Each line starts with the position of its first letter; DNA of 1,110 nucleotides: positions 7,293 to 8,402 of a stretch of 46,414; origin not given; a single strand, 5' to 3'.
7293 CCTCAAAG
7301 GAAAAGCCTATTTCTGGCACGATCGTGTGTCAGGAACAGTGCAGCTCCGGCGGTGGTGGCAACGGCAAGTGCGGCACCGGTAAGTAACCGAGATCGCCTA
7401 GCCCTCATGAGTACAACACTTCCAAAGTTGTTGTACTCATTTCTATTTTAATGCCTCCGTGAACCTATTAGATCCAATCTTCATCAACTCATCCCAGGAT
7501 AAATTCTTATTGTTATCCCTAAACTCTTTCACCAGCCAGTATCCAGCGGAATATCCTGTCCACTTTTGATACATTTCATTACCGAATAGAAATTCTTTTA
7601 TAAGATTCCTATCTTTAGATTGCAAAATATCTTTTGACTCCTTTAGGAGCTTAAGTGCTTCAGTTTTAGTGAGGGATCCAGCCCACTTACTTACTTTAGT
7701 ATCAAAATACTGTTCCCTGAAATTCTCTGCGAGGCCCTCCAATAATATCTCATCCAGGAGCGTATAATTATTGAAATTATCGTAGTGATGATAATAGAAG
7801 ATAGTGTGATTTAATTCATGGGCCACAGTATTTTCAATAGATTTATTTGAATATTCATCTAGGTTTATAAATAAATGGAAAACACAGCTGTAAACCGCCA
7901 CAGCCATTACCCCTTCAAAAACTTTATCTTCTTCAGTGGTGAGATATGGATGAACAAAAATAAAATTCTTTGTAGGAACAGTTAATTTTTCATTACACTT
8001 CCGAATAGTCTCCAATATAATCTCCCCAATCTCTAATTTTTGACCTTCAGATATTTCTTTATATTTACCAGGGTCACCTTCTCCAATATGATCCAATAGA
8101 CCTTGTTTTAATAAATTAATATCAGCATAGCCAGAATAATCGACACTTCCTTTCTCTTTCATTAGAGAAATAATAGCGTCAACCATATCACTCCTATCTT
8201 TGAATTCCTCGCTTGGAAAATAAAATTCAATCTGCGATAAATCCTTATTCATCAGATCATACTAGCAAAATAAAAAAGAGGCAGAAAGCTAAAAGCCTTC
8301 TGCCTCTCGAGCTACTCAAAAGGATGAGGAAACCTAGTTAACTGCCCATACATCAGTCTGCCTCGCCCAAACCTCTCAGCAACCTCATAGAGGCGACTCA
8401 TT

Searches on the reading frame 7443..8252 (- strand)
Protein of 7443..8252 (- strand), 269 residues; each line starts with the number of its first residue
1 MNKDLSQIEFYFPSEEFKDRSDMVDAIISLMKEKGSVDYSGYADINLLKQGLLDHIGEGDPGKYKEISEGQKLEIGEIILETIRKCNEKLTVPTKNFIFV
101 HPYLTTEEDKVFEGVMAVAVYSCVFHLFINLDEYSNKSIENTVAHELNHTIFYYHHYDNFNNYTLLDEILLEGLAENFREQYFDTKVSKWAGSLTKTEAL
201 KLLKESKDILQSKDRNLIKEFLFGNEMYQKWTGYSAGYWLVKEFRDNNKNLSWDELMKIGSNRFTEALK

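Call 5: search_protein_families(library=pfam, proteins=[window:7443-8252:-], max_evalue=0.01)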
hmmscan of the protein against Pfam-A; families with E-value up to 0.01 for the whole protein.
window:7443-8252:- (269 aa): 1 family
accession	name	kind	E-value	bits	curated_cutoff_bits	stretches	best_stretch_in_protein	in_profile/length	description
PF10026.15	DUF2268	-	8.1e-28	97.7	23.6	1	79-264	5-193/195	Predicted Zn-dependent protease (DUF2268)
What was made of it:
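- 7443..8252 (-): DUF2268 HExxH protein (269 aa), candidate leader peptidase. PF10026, E 8e-28 (call 5).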

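Call 6: search_protein_families(library=ncbifam, proteins=[window:7443-8252:-], max_evalue=0.01)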
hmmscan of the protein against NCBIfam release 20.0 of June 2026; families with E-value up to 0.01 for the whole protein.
window:7443-8252:- (269 aa): 0 families

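Call 50: search_solved_structures(query=window:7446-8252:-, max_evalue=1)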
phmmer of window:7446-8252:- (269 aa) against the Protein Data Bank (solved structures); distinct sequences matched with E-value up to 1: 1.
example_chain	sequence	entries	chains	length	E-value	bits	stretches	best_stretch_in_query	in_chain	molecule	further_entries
3sw5_A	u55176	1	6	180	0.31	13.9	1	155-204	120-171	Inorganic pyrophosphatase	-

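Call 83: search_solved_structures(query=A4, max_evalue=10)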
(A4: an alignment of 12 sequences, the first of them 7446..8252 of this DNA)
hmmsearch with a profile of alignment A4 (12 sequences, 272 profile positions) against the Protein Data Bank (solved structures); distinct sequences matched with E-value up to 10: 2.
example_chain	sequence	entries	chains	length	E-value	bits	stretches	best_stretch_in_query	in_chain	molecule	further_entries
6yfg_AA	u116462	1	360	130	0.06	16.1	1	7-55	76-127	coat protein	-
3ub0_A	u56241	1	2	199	0.22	14.3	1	19-100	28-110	Non-structural protein 6, nsp6,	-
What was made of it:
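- On Linear azol(in)e-containing peptide (LAP) gene cluster: It has no characterised relative, no PDB relative (calls 50, 83) and no NCBIfam model (call 6).
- Tried and rejected: DUF2268 as a single sequence and as a profile against PDB gave nothing (calls 50, 83).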

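Call 84: search_protein_families(library=pfam, alignment_id=A4, max_evalue=1)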
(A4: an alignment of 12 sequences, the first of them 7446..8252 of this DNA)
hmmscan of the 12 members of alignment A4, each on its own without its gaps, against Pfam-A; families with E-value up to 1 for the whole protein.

A. member 1, window:7446-8252:- (269 aa): 3 families
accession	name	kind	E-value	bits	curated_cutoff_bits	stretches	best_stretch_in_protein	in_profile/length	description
PF10026.15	DUF2268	-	8.1e-28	97.7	23.6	1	79-264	5-193/195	Predicted Zn-dependent protease (DUF2268)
PF10263.15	SprT-like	-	0.067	13.5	25.6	1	131-155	53-77/108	SprT-like family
PF10363.15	RTP1_C1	-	0.092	13.3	25.9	0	65-88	88-111/112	Required for nuclear transport of RNA pol II C-terminus 1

B. families by the number of members that match (of 12 scanned): 15 families
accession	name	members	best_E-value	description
PF10026.15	DUF2268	12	2.2e-35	Predicted Zn-dependent protease (DUF2268)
PF10263.15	SprT-like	5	0.059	SprT-like family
PF25594.1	GldB_lipo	4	3.7e-06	Gliding motility protein GldB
PF18958.6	DUF5700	3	2e-05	Putative zinc dependent peptidase (DUF5700)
PF07607.17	DUF1570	2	0.0095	Protein of unknown function (DUF1570)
PF21057.2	Hikeshi-like_C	1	0.015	Hikeshi-like, C-terminal domain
PF14891.12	Peptidase_M91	1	0.021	Effector protein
PF10363.15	RTP1_C1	1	0.092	Required for nuclear transport of RNA pol II C-terminus 1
PF09254.17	FokI_cleav_dom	1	0.093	FokI, cleavage domain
PF04748.18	Polysacc_deac_2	1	0.099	Divergent polysaccharide deacetylase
PF01400.30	Astacin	1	0.1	Astacin (Peptidase family M12A)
PF15061.11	DUF4538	1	0.16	Domain of unknown function (DUF4538)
PF12388.14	Peptidase_M57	1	0.18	Dual-action HEIGH metallo-peptidase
PF20812.2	PM2_P3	1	0.27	Bacteriophage PM2, Viral membrane protein P3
PF23792.1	CD1375-like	1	0.29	CD1375-like protein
